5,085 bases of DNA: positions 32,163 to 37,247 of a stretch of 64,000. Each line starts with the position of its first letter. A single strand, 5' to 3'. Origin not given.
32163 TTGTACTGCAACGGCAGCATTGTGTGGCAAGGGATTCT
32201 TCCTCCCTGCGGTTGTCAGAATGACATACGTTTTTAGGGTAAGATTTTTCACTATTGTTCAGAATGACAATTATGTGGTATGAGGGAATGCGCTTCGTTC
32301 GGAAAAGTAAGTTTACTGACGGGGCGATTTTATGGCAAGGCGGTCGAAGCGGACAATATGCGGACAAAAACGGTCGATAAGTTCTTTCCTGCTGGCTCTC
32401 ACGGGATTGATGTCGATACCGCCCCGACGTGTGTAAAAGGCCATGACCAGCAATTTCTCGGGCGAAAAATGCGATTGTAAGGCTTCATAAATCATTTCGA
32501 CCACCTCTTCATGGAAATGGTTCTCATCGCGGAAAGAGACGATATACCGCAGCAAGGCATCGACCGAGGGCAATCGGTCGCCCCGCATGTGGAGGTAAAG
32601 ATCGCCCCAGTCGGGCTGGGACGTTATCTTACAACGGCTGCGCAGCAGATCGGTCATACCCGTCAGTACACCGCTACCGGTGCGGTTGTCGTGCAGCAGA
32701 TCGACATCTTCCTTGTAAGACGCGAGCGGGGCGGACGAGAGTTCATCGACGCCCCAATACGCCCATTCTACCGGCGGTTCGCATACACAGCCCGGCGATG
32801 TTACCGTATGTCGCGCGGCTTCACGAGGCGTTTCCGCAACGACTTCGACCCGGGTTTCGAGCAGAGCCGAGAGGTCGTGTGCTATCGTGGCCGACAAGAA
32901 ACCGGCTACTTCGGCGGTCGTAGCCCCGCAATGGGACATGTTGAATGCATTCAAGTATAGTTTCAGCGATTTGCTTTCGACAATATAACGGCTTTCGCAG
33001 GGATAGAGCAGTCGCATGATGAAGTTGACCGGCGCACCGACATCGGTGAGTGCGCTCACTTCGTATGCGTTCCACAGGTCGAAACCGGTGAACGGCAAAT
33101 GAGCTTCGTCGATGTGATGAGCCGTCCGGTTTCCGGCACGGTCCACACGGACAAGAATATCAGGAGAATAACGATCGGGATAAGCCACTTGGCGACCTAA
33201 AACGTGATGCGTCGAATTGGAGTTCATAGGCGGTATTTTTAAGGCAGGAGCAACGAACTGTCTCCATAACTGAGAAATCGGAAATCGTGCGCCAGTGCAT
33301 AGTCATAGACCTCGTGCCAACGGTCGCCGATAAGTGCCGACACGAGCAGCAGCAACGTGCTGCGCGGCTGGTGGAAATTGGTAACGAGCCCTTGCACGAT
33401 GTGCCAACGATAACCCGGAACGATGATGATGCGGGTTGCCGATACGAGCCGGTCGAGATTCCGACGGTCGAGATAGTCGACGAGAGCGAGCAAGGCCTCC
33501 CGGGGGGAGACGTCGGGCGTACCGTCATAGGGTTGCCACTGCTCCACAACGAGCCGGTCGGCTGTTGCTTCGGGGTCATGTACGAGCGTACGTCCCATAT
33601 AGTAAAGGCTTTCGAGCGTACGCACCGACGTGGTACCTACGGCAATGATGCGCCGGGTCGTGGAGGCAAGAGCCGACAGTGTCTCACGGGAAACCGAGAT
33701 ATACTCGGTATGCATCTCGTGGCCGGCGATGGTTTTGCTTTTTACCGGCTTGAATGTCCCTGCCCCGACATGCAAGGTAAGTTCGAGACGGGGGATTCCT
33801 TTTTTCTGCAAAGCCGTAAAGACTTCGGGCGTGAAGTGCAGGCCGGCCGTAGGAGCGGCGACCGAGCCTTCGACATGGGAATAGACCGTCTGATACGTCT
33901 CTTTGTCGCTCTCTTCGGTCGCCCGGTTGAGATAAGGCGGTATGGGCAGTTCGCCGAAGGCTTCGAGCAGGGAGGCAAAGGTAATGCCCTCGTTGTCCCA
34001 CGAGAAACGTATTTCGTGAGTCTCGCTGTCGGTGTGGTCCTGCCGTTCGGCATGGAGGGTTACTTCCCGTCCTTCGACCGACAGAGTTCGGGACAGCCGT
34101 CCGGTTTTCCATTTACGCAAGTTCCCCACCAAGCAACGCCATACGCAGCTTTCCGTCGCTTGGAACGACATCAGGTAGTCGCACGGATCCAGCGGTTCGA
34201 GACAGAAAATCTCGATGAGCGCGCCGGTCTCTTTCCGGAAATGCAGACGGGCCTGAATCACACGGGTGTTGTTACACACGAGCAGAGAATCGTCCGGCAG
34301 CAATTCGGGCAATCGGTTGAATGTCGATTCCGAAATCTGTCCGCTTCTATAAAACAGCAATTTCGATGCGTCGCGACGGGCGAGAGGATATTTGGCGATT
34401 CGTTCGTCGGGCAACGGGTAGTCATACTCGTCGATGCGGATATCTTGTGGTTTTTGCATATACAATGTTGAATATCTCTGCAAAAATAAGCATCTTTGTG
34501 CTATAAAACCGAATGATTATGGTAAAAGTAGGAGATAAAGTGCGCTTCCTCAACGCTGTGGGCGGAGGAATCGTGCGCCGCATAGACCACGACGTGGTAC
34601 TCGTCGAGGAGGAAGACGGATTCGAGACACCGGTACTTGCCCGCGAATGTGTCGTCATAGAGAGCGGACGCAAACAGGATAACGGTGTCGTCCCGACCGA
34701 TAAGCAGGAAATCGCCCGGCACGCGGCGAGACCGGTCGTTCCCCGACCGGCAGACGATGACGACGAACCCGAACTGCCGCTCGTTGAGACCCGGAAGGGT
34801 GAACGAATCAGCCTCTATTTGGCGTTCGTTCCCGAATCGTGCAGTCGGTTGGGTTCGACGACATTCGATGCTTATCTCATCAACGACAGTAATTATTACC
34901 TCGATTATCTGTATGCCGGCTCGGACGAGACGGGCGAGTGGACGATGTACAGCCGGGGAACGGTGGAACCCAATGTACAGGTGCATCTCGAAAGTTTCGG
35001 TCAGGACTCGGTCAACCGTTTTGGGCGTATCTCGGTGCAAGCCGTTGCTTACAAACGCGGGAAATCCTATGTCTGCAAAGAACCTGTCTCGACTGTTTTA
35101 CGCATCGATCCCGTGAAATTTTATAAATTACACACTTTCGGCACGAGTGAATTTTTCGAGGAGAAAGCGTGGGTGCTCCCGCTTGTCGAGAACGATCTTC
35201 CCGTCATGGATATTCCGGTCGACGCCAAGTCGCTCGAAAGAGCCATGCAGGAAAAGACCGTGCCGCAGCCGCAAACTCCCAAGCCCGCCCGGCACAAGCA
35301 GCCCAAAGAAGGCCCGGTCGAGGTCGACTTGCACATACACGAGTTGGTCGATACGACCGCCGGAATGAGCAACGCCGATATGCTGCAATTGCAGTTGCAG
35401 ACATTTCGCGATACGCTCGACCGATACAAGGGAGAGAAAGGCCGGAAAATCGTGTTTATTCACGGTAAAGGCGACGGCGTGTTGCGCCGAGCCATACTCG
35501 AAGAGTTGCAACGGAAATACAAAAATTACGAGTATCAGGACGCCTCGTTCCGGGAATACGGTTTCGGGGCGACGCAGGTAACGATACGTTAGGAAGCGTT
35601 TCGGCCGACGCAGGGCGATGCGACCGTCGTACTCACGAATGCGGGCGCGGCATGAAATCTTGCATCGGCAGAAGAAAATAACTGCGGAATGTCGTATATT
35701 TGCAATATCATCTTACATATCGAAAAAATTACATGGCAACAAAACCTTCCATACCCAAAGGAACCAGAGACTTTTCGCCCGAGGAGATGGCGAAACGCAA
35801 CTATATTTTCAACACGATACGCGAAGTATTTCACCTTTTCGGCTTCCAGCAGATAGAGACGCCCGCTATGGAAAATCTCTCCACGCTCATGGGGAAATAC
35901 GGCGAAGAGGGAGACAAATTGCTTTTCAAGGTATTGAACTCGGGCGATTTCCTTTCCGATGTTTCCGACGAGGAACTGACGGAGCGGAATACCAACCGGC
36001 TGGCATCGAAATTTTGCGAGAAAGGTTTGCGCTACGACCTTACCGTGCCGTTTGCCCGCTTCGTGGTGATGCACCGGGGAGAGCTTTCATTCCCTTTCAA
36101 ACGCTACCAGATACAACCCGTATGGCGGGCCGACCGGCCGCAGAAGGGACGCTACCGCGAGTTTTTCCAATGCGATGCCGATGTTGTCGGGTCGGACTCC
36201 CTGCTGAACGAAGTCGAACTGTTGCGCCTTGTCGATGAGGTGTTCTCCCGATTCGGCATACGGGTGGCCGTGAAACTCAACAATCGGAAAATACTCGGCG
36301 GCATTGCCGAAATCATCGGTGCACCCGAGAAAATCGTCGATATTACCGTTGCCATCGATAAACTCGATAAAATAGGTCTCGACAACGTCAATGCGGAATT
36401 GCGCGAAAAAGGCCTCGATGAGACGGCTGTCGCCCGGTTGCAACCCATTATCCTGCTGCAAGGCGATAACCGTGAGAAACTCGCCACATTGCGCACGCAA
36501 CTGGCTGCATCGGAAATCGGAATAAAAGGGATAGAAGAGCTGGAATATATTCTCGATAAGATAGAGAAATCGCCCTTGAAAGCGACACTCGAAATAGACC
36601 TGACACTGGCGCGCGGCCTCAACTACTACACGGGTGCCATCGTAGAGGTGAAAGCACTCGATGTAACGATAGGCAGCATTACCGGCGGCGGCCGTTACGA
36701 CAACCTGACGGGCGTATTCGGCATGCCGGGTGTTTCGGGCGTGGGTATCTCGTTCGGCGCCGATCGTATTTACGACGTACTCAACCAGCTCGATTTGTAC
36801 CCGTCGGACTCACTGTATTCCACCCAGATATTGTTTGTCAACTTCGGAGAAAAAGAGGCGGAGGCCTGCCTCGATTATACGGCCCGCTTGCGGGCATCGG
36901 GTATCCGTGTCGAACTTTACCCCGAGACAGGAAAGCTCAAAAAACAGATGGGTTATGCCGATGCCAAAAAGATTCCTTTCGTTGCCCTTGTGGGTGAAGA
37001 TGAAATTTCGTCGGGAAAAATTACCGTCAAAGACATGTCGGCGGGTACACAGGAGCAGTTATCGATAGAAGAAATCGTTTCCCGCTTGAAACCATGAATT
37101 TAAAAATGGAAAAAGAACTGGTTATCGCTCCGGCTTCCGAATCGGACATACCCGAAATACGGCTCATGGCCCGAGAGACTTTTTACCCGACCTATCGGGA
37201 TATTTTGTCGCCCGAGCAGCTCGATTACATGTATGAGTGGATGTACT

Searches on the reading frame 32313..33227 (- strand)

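Call 7: search_protein_families(library=pfam, proteins=[window:32313-33227:-], max_evalue=0.00001)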
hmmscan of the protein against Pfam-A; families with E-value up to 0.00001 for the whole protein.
window:32313-33227:- (304 aa): 2 families
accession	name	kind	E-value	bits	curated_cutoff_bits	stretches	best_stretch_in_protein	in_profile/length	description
PF14819.11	QueF_N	-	8.8e-28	97.3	25.6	1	16-129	1-109/111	Nitrile reductase, 7-cyano-7-deazaguanine-reductase N-term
PF14489.11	QueF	-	3.1e-21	75.8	27.3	1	205-281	1-78/81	QueF-like protein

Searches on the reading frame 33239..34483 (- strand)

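Call 7: search_protein_families(library=pfam, proteins=[window:33239-34483:-], max_evalue=0.00001)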
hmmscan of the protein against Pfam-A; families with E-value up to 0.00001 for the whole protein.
window:33239-34483:- (414 aa): 1 family
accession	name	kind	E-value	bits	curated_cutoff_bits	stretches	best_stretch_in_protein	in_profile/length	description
PF02547.20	Queuosine_synth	-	9.7e-100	334.3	25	1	18-412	2-322/322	Queuosine biosynthesis protein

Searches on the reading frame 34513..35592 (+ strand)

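Call 7: search_protein_families(library=pfam, proteins=[window:34513-35592:+], max_evalue=0.00001)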
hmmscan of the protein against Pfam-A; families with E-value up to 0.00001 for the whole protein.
window:34513-35592:+ (359 aa): 2 families
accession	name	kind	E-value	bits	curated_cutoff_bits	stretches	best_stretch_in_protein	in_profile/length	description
PF09640.15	DUF2027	-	4.2e-55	186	25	1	100-251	2-152/156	Domain of unknown function (DUF2027)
PF01713.27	Smr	-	2e-09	37.9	25.7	1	297-359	14-77/77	Smr domain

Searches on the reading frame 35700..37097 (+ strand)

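Call 7: search_protein_families(library=pfam, proteins=[window:35700-37097:+], max_evalue=0.00001)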
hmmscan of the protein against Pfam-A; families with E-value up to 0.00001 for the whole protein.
window:35700-37097:+ (465 aa): 3 families
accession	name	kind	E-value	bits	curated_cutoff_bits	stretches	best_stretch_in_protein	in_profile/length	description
PF13393.11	tRNA-synt_His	-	3.1e-36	125.6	25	2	109-356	66-307/308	Histidyl-tRNA synthetase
PF03129.25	HGTP_anticodon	-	1.1e-18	67.6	21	1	378-464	3-92/94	Anticodon binding domain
PF00587.30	tRNA-synt_2b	-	4.2e-07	30.6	29.3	1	126-197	31-107/179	tRNA synthetase class II core domain (G, H, P, S and T)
